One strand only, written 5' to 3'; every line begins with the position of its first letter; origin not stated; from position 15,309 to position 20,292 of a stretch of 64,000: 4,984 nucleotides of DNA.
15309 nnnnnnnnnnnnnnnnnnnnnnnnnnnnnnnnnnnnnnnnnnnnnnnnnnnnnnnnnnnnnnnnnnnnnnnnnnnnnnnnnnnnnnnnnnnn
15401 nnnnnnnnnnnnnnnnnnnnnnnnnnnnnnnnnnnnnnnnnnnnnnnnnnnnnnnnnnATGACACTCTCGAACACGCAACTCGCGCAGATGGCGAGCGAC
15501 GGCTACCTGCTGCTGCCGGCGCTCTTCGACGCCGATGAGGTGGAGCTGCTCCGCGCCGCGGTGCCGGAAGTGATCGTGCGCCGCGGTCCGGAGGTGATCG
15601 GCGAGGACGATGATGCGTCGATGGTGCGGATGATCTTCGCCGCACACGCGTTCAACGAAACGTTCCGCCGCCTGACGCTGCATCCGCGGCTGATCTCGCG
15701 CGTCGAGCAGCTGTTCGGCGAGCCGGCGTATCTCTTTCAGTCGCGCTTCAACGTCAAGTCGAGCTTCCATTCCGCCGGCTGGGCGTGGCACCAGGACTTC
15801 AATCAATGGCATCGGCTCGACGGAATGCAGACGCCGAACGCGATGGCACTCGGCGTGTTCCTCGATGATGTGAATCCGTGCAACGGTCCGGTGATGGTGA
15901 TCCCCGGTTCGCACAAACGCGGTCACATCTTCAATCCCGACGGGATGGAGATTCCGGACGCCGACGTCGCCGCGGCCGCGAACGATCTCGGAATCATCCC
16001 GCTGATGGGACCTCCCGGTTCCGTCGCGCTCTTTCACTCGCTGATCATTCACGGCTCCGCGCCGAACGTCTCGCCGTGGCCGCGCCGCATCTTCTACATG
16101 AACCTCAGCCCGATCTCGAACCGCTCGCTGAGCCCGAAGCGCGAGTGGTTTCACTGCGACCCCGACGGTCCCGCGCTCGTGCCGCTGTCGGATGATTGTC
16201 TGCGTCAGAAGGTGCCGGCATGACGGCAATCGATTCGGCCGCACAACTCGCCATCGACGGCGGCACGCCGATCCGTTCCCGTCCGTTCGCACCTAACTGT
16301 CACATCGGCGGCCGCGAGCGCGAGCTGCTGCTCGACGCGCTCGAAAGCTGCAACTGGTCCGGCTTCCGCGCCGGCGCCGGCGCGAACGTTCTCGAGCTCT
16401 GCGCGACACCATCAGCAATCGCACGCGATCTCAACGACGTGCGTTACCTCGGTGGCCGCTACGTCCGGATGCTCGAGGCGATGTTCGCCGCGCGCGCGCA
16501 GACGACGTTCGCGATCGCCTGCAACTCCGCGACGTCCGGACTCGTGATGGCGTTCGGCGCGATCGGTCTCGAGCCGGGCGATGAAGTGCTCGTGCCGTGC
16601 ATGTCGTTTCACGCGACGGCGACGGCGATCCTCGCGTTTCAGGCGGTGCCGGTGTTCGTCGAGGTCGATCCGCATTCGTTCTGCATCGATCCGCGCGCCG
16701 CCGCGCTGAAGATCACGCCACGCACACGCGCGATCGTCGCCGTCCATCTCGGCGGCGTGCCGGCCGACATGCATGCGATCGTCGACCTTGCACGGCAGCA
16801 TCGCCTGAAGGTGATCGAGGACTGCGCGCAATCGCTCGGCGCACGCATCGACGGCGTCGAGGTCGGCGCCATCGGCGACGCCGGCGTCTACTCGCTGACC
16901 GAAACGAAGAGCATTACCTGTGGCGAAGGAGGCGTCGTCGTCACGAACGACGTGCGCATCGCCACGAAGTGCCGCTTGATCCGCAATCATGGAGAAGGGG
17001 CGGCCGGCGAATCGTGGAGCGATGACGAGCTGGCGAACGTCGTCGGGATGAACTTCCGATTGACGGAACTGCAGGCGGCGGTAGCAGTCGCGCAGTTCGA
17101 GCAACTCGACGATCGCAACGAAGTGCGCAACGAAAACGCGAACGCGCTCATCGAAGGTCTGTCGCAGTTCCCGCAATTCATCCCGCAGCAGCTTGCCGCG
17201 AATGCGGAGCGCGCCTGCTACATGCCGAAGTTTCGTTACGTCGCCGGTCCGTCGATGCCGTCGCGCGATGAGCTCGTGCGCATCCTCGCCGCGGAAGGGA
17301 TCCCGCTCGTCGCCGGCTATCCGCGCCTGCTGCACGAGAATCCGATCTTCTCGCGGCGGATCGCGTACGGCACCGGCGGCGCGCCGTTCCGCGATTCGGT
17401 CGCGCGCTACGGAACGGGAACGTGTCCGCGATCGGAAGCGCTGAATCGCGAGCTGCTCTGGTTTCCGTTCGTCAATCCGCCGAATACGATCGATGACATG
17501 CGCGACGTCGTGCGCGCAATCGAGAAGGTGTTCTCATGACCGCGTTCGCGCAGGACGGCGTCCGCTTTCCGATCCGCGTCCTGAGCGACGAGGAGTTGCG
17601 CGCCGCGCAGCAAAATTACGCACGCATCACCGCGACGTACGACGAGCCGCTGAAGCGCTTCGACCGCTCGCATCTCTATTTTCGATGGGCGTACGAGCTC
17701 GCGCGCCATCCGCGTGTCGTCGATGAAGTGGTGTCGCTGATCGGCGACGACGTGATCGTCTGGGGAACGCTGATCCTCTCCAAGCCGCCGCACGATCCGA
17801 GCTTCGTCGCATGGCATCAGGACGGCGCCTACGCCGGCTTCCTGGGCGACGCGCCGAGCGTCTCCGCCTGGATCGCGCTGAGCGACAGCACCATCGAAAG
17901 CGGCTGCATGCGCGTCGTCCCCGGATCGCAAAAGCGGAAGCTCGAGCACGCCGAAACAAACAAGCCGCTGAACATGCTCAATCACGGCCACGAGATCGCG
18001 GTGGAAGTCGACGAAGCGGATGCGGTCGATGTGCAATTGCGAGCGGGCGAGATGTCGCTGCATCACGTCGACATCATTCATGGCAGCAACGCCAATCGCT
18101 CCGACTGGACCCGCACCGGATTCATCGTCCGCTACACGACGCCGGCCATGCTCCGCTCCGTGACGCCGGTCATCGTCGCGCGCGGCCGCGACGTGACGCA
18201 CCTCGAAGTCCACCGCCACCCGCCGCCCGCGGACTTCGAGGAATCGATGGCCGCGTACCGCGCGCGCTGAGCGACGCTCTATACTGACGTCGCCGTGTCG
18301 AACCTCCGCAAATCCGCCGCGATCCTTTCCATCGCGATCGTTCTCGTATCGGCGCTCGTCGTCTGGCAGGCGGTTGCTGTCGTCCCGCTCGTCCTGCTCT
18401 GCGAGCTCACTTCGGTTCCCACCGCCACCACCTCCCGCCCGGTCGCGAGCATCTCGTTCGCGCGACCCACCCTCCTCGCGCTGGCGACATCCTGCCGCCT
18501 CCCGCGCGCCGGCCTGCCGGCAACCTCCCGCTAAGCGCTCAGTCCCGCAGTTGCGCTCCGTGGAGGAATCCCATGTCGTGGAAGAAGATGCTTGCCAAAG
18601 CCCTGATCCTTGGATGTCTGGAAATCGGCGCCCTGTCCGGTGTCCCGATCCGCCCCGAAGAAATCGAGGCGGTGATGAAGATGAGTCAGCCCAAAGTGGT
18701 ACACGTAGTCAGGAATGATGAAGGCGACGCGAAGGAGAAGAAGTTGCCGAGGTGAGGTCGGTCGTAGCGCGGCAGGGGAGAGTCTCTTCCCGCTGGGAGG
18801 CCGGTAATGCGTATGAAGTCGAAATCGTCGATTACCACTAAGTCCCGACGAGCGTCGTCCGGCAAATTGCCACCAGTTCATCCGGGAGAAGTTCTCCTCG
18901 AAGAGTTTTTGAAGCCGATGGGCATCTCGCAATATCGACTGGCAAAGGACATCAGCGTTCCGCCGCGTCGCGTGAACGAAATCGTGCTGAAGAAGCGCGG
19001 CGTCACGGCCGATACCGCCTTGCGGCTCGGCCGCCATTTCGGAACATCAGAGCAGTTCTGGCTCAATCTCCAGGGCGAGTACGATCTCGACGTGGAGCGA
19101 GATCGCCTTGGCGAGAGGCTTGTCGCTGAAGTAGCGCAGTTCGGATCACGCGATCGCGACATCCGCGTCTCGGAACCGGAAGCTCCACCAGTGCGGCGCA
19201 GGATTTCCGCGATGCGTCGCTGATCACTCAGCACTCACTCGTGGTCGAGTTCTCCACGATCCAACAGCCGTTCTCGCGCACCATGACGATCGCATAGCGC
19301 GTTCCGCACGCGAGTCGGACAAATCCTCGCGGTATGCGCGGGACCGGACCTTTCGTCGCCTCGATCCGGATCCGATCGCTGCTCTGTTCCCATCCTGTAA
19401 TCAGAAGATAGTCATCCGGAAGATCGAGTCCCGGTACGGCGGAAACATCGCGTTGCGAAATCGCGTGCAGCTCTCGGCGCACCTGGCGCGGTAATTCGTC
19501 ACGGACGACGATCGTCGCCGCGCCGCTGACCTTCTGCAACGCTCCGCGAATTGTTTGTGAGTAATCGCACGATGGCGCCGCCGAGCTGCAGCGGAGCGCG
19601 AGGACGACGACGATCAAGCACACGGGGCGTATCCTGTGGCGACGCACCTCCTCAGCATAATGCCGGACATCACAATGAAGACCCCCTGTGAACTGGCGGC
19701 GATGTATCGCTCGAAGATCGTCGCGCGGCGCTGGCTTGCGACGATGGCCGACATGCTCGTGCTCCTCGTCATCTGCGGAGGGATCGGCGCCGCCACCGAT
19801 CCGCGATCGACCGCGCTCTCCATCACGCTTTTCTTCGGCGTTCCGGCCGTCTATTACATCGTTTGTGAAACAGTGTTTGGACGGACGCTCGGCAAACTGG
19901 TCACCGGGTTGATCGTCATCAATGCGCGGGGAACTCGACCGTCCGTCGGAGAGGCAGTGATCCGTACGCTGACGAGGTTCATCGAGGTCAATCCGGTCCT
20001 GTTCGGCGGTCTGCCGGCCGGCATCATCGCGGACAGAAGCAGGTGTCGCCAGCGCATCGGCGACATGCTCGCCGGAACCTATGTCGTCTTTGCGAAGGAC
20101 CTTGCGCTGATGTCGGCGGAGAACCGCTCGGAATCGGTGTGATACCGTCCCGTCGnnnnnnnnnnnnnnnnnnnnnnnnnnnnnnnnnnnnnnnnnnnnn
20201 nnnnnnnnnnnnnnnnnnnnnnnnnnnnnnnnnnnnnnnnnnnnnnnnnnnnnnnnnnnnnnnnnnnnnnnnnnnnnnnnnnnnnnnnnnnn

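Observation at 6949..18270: Eleven-gene oxidative tailoring operon with no PKS, NRPS, terpene or RiPP backbone gene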

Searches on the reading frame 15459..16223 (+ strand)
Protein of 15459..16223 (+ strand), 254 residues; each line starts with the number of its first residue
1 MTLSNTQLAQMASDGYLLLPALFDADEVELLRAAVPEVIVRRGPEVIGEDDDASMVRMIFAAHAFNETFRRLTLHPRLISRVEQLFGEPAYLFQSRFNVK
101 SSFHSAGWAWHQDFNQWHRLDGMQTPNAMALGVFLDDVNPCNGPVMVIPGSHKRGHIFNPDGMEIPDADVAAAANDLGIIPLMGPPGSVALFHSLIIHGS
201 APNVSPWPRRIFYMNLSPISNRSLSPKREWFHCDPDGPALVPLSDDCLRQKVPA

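Call 4: search_protein_families(library=pfam, proteins=[window:15459-16223:+], max_evalue=0.01)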
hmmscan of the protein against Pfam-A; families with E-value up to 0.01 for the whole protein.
window:15459-16223:+ (254 aa): 1 family
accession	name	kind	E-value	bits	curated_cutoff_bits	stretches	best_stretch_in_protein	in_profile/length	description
PF05721.19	PhyH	-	2.8e-31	109.9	22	1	13-210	3-212/213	Phytanoyl-CoA dioxygenase (PhyH)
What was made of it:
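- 15459..16223 (+): G10: PhyH-family Fe(II)/2OG dioxygenase (254 aa), nearest to ectoine hydroxylase. PF05721 E=3e-31 (call 4).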

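Call 8: search_protein_families(library=ncbifam, proteins=[window:15459-16223:+], max_evalue=0.01)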
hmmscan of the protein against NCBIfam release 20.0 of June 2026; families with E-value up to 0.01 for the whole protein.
window:15459-16223:+ (254 aa): 4 families
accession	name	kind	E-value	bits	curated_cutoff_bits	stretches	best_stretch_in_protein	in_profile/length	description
TIGR02408.1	ectoine_ThpD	equivalog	1.6e-38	132.6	336.5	2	3-154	17-171/277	ectoine hydroxylase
NF052437.1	MPhHdxlPhnYGIM8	equivalog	1.3e-11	44.4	500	1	2-220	4-217/260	methylphosphonate hydroxylase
TIGR01762.1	chlorin-enz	subfamily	2.2e-05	23.9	226.3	0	2-155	2-160/288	chlorinating enzyme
NF045813.1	DxPntBtaHylase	equivalog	4.1e-05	23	550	1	70-210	88-238/285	1-deoxypentalenic acid 11-beta-hydroxylase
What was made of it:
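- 15459..16223 (+): TIGR02408 E=2e-38, but 133 bits against a cut-off of 336 (call 8).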

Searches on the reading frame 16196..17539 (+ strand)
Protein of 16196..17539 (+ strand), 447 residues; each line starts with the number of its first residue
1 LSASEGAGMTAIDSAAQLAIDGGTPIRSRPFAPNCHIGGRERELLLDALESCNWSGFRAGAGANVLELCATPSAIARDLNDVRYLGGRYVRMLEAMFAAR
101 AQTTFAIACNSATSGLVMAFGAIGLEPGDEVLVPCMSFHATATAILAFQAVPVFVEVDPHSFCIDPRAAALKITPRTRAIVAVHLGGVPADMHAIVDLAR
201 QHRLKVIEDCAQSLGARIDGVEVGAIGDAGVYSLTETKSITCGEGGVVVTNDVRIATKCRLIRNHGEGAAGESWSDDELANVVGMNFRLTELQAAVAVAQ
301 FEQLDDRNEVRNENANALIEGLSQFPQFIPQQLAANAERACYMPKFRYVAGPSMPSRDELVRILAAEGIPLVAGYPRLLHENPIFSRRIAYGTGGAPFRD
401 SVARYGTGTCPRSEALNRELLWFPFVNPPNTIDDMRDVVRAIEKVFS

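Call 5: search_protein_families(library=pfam, proteins=[window:16196-17539:+], max_evalue=0.01)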
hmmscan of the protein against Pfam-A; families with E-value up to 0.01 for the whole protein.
window:16196-17539:+ (447 aa): 2 families
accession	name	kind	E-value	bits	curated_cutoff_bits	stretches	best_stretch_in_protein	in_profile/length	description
PF01041.23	DegT_DnrJ_EryC1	-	2.4e-89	300.5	19.8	1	83-393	19-325/360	DegT/DnrJ/EryC1/StrS aminotransferase family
PF01212.27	Beta_elim_lyase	-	0.0034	17.2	27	1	80-334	24-277/288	Beta-eliminating lyase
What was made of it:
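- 16220..17539 (+): G11: DegT/DnrJ/EryC1-family PLP aminotransferase (439 aa). PF01041 E=2e-89 (call 5).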

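Call 9: search_protein_families(library=ncbifam, proteins=[window:16196-17539:+], max_evalue=0.01)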
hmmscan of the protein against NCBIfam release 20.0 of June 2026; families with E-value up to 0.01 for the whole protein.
window:16196-17539:+ (447 aa): 22 families
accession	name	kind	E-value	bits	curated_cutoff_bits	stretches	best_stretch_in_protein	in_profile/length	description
TIGR03588.1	PseC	equivalog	5e-58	196.8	423.5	1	79-370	21-322/380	UDP-4-amino-4,6-dideoxy-N-acetyl-beta-L-altrosamine transaminase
NF008687.0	PRK11706.1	equivalog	5.7e-55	186.6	375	1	87-385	30-329/375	dTDP-4-amino-4,6-dideoxygalactose transaminase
TIGR04181.1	NHT_00031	hypoth_equivalog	6.5e-55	186.4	420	1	87-387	29-337/359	LegC family aminotransferase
NF008658.2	PRK11658.1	equivalog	1.4e-48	165.5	631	1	87-330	32-279/379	UDP-4-amino-4-deoxy-L-arabinose aminotransferase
TIGR02379.1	ECA_wecE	subfamily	1.2e-46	159.1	434.85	1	87-376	30-322/376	dTDP-4-amino-4,6-dideoxy-D-glucose transaminase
TIGR04427.1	PLP_DesI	equivalog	2.4e-44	152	650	1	86-369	50-324/390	dTDP-4-dehydro-6-deoxyglucose aminotransferase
NF011936.0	PRK15407.1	equivalog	2.6e-40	138.5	423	2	81-277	58-262/440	lipopolysaccharide biosynthesis protein RfbH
NF009079.0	PRK12414.1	subfamily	6.7e-07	28.6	481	1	99-202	85-188/384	methionine aminotransferase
NF005817.0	PRK07683.1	equivalog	8.7e-06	24.7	575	1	106-183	92-168/387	aminotransferase A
NF006230.0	PRK08363.1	equivalog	1.4e-05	24.1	534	1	110-209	100-205/398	alanine aminotransferase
NF041364.1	GntC_guanitoxin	equivalog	1.6e-05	24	415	1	117-209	73-173/356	guanitoxin biosynthesis PLP-dependent (S)-gamma-hydroxy-L-arginine cyclodehydratase GntC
NF005305.0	PRK06836.1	equivalog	2.2e-05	23.9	376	1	99-181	94-175/396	pyridoxal phosphate-dependent aminotransferase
NF006488.0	PRK08912.1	equivalog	4.4e-05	22.6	498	1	110-181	94-164/387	aminotransferase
NF004621.0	PRK05957.1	equivalog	6.2e-05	21.9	498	1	112-184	94-168/389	pyridoxal phosphate-dependent aminotransferase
NF004650.0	PRK05994.1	equivalog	0.00019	20.4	667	1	92-236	67-209/427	O-acetylhomoserine aminocarboxypropyltransferase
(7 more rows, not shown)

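Call 64: search_solved_structures(query=window:16220-17539:+, max_evalue=1e-30)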
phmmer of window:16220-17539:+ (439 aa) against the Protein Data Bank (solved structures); distinct sequences matched with E-value up to 1e-30: 34.
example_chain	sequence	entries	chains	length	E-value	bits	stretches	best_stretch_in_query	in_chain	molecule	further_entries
8gyh_B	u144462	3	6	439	2.3e-55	191.4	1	80-391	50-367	DegT/DnrJ/EryC1/StrS family aminotransferase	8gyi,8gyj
3bn1_A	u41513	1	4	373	2.3e-50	174.9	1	79-362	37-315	Perosamine synthetase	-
3dr7_A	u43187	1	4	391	2.7e-50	174.7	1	79-362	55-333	Putative perosamine synthetase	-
3dr4_A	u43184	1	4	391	1.8e-49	171.9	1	79-362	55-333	Putative perosamine synthetase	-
2oga_A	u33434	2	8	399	1.3e-47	165.8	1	62-397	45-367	Transaminase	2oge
2c7t_A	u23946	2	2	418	4.3e-46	160.8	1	89-332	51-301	GLUTAMINE-2-DEOXY-SCYLLO-INOSOSE AMINOTRANSFERASE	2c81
5w70_A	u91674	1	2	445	4.9e-46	160.6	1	80-437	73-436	L-glutamine:2-deoxy-scyllo-inosose aminotransferase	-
5w71_A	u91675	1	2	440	5e-46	160.6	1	89-331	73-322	L-glutamine:2-deoxy-scyllo-inosose aminotransferase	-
5k8b_A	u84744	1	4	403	4.6e-45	157.4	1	83-325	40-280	8-amino-3,8-dideoxy-alpha-D-manno-octulosonate transaminase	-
7b0d_A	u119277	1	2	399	2.9e-44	154.8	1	66-377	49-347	Glutamine--scyllo-inositol transaminase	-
7l7x_AAA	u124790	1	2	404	3.2e-44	154.7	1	71-373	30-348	DegT/DnrJ/EryC1/StrS aminotransferase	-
3frk_A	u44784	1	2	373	5.3e-42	147.3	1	83-396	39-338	QdtB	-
1mdo_A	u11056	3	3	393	1e-40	143.1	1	82-325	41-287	ArnB aminotransferase | UDP-4-amino-4-deoxy-L-arabinose--oxoglutarate aminotransferase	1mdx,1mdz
1b9h_A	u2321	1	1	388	5.4e-40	140.7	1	77-415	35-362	PROTEIN (3-AMINO-5-HYDROXYBENZOIC ACID SYNTHASE)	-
1b9i_A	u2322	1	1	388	5.4e-40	140.7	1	77-415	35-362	PROTEIN (3-AMINO-5-HYDROXYBENZOIC ACID SYNTHASE)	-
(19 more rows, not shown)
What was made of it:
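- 16220..17539 (+): PDB matches are spread over perosamine synthases, 2-deoxy-scyllo-inosose aminotransferases, the Kdo8N transaminase and AHBA synthase (call 64).
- On DegT/DnrJ/EryC1 aminotransferases: Substrate class is unresolved (call 64).
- G11 resembles PseC, LegC and perosamine-type sugar aminotransferases (calls 9, 64). G11 is about as close to 2-deoxy-scyllo-inosose and scyllo-inositol aminotransferases and to AHBA synthase as to NDP-sugar enzymes (call 64).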

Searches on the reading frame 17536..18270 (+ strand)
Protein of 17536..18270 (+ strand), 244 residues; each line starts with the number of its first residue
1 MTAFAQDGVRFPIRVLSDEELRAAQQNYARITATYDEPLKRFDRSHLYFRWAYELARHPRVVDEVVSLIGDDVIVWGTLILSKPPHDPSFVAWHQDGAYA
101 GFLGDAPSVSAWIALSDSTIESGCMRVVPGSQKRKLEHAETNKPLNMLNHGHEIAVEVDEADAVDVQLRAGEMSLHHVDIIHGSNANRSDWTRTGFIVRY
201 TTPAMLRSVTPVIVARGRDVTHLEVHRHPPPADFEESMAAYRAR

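Call 5: search_protein_families(library=pfam, proteins=[window:17536-18270:+], max_evalue=0.01)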
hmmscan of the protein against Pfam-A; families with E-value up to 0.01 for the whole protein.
window:17536-18270:+ (244 aa): 1 family
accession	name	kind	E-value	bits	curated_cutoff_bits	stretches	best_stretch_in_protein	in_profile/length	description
PF05721.19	PhyH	-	3.9e-28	99.6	22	1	8-194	5-212/213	Phytanoyl-CoA dioxygenase (PhyH)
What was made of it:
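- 17536..18270 (+): G12: PhyH-family Fe(II)/2OG dioxygenase (244 aa). It has HxD, so it reads as a hydroxylase type rather than a halogenase. PF05721 E=4e-28 (call 5).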

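Call 9: search_protein_families(library=ncbifam, proteins=[window:17536-18270:+], max_evalue=0.01)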
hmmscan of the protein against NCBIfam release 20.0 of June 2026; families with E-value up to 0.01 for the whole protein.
window:17536-18270:+ (244 aa): 4 families
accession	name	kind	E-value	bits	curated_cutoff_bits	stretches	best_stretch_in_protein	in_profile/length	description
TIGR01762.1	chlorin-enz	subfamily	5.9e-20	71.8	226.3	2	4-140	11-164/288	chlorinating enzyme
TIGR02408.1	ectoine_ThpD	equivalog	1.8e-07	30.8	336.5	1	30-200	64-247/277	ectoine hydroxylase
NF052437.1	MPhHdxlPhnYGIM8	equivalog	6.1e-05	22.6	500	1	59-201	83-214/260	methylphosphonate hydroxylase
NF045813.1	DxPntBtaHylase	equivalog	0.00096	18.6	550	1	55-188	90-232/285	1-deoxypentalenic acid 11-beta-hydroxylase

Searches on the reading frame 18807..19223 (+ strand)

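Call 5: search_protein_families(library=pfam, proteins=[window:18807-19223:+], max_evalue=0.01)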
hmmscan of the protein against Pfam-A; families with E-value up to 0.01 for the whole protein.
window:18807-19223:+ (138 aa): 1 family
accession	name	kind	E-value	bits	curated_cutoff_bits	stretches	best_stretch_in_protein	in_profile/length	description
PF01381.28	HTH_3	-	5.2e-06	26.8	23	1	31-84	1-54/55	Helix-turn-helix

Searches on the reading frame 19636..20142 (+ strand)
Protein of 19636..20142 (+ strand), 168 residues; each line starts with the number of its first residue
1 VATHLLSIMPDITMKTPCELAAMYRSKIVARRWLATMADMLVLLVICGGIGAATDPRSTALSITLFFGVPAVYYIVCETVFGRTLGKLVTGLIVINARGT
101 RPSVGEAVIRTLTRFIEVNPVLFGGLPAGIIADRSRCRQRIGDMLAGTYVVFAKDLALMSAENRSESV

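Call 5: search_protein_families(library=pfam, proteins=[window:19636-20142:+], max_evalue=0.01)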
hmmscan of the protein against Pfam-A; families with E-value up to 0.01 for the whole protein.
window:19636-20142:+ (168 aa): 1 family
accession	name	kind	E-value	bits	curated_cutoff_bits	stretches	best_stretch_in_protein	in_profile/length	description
PF06271.18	RDD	-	2.6e-14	54.1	24.1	1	30-147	5-137/137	RDD family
